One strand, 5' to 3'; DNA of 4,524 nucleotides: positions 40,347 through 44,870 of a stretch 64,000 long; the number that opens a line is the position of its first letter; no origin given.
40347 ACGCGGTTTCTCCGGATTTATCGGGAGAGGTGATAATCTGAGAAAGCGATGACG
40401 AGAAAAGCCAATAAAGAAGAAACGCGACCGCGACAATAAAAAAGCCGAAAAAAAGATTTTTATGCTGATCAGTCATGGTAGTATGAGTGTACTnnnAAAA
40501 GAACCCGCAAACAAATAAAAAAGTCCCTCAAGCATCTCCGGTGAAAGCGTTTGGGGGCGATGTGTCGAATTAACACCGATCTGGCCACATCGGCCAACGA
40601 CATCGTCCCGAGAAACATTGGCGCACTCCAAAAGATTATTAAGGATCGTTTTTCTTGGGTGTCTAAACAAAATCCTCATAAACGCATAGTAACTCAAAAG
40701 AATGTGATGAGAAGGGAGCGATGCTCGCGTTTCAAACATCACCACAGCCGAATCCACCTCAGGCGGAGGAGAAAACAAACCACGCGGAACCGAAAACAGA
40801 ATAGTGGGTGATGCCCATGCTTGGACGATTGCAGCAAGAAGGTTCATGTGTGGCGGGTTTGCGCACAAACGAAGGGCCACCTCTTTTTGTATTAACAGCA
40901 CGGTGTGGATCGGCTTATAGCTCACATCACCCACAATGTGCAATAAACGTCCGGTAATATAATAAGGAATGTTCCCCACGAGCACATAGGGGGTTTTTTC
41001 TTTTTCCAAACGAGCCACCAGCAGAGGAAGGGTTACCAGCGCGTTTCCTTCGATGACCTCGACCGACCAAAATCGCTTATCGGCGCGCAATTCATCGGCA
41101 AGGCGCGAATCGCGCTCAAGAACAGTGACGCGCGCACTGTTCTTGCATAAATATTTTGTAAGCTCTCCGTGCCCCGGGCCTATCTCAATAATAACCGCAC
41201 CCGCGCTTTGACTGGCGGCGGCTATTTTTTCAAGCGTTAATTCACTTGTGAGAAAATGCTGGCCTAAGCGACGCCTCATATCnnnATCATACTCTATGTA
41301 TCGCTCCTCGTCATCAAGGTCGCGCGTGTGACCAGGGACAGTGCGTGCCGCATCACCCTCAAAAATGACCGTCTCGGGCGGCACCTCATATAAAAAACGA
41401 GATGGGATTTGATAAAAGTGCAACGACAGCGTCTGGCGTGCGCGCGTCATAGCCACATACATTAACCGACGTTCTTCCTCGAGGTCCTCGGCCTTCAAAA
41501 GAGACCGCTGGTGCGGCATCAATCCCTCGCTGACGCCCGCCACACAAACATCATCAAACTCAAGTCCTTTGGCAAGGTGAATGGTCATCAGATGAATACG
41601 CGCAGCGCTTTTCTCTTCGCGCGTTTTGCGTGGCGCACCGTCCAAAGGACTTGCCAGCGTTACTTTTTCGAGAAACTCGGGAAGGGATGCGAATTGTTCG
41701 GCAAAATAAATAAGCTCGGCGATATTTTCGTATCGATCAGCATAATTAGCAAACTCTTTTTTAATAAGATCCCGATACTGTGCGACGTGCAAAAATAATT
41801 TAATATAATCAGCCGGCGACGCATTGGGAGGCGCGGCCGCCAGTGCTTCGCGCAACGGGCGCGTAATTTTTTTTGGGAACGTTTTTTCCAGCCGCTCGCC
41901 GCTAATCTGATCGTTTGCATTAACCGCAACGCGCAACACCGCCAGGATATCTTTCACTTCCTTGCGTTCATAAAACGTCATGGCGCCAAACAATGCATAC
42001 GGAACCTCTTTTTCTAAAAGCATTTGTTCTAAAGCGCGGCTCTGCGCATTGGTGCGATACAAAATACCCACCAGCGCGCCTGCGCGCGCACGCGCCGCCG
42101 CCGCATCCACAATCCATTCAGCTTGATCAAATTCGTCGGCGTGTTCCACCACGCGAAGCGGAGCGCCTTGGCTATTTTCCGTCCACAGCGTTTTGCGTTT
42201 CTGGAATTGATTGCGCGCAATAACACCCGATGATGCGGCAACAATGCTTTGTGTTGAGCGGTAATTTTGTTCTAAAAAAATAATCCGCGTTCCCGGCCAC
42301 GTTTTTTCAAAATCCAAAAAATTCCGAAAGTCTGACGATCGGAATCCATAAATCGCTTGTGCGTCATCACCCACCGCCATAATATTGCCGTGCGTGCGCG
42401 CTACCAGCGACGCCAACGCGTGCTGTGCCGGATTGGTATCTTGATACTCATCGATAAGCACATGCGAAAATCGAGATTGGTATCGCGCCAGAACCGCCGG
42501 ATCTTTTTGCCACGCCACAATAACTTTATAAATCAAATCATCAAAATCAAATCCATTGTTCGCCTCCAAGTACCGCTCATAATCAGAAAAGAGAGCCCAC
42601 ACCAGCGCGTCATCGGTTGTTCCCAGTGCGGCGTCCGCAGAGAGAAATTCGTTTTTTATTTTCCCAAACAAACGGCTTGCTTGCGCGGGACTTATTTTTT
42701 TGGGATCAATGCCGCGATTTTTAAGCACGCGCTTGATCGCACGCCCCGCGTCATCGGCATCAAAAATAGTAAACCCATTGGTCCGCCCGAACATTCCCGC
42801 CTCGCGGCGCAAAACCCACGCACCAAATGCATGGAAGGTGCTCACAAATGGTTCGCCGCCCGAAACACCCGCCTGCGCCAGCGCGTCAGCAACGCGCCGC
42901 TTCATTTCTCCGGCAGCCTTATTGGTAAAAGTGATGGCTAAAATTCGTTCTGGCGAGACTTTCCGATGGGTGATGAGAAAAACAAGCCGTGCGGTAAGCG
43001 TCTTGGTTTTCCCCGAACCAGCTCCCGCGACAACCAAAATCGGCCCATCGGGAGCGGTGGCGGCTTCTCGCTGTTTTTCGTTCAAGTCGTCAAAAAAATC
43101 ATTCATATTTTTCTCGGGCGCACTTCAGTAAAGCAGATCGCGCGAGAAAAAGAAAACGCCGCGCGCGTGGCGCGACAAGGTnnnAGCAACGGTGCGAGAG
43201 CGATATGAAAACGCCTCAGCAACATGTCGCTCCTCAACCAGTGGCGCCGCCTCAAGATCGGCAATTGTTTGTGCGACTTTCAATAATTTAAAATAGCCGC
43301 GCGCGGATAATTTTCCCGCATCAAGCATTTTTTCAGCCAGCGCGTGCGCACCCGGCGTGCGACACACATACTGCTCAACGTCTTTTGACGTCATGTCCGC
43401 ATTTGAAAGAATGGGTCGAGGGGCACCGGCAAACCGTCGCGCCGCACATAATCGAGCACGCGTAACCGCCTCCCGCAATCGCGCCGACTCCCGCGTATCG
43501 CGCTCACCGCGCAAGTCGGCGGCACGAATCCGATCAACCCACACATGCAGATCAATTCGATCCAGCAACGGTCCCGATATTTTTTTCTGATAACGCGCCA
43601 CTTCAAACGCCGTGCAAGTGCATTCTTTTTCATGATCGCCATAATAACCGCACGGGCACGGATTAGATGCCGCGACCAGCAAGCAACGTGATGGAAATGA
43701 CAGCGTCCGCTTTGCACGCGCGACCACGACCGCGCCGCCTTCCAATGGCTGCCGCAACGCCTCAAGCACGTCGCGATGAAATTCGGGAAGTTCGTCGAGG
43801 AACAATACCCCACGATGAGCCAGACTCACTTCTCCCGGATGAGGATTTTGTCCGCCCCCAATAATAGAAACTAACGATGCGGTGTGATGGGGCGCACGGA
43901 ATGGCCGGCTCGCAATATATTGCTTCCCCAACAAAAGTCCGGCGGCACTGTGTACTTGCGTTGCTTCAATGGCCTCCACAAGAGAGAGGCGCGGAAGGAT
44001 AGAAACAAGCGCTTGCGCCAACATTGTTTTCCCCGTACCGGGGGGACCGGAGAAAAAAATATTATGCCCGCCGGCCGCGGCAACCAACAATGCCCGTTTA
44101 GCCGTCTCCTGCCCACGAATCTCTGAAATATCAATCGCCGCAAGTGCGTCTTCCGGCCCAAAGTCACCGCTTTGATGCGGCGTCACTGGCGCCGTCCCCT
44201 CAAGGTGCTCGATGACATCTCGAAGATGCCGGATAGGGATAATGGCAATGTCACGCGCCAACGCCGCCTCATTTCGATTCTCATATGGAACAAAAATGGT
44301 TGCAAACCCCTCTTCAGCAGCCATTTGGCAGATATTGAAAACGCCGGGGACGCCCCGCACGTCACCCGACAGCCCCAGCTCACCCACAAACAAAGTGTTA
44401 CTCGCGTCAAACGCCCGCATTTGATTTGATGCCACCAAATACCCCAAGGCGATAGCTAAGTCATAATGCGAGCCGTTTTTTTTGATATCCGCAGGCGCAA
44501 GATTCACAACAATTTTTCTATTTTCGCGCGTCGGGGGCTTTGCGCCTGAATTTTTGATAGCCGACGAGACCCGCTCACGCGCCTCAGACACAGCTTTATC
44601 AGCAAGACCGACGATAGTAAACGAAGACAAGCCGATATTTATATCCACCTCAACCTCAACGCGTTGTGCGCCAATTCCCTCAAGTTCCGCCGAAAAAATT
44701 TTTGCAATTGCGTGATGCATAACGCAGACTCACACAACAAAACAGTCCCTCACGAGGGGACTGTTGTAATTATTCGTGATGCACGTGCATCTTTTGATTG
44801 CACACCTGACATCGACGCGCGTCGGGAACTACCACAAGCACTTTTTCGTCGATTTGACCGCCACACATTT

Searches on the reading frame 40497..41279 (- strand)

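Call 15: search_protein_families(library=pfam, proteins=[window:40497-41279:-], max_evalue=0.0001)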
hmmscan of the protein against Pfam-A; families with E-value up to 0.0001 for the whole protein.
window:40497-41279:- (261 aa): 1 family
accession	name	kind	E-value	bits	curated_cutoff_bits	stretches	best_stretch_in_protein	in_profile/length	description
PF00398.26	RrnaAD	-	7.5e-39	133.8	24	1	2-221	5-228/263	Ribosomal RNA adenine dimethylase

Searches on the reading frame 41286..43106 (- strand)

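Call 44: search_protein_families(library=pfam, proteins=[window:41286-43106:-], max_evalue=0.00001)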
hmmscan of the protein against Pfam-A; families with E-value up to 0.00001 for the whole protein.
window:41286-43106:- (607 aa): 5 families
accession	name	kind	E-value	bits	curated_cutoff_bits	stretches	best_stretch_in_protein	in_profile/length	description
PF00580.27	UvrD-helicase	-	1e-76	258.7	23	1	8-269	1-269/271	UvrD/REP helicase N-terminal domain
PF13361.12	UvrD_C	-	9.8e-57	193.4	25.6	2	276-425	1-153/350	UvrD-like helicase C-terminal domain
PF13245.12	AAA_19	-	1.1e-20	74.6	25.1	1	12-256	1-134/134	AAA domain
PF13538.12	UvrD_C_2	-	2.8e-09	37.1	27.4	1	504-562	2-51/52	UvrD-like helicase C-terminal domain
PF01443.25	Viral_helicase1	-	5.6e-08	33.3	21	0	494-561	167-225/228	Viral superfamily 1 RNA helicase core domain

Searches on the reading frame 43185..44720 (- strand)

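Call 44: search_protein_families(library=pfam, proteins=[window:43185-44720:-], max_evalue=0.00001)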
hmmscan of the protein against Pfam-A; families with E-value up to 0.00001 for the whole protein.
window:43185-44720:- (512 aa): 6 families
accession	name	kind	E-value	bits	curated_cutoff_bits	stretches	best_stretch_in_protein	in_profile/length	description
PF01078.27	Mg_chelatase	-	1.9e-90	302.2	20.3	1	197-401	1-205/207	Magnesium chelatase, subunit ChlI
PF13541.12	ChlI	-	6.6e-40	136.2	27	1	23-148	1-121/121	Subunit ChlI of Mg-chelatase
PF13335.12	Mg_chelatase_C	-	1.7e-22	80.3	26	1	411-507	3-94/94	Magnesium chelatase, subunit ChlI C-terminal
PF00493.29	MCM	-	4.1e-09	36.3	23.3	1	295-394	114-203/224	MCM P-loop domain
PF07728.20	AAA_5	-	9.7e-08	32.5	22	1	221-356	2-125/139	AAA domain (dynein-related subfamily)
PF07724.20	AAA_2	-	1.6e-06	28.7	27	0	220-353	5-124/166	AAA domain (Cdc48 subfamily)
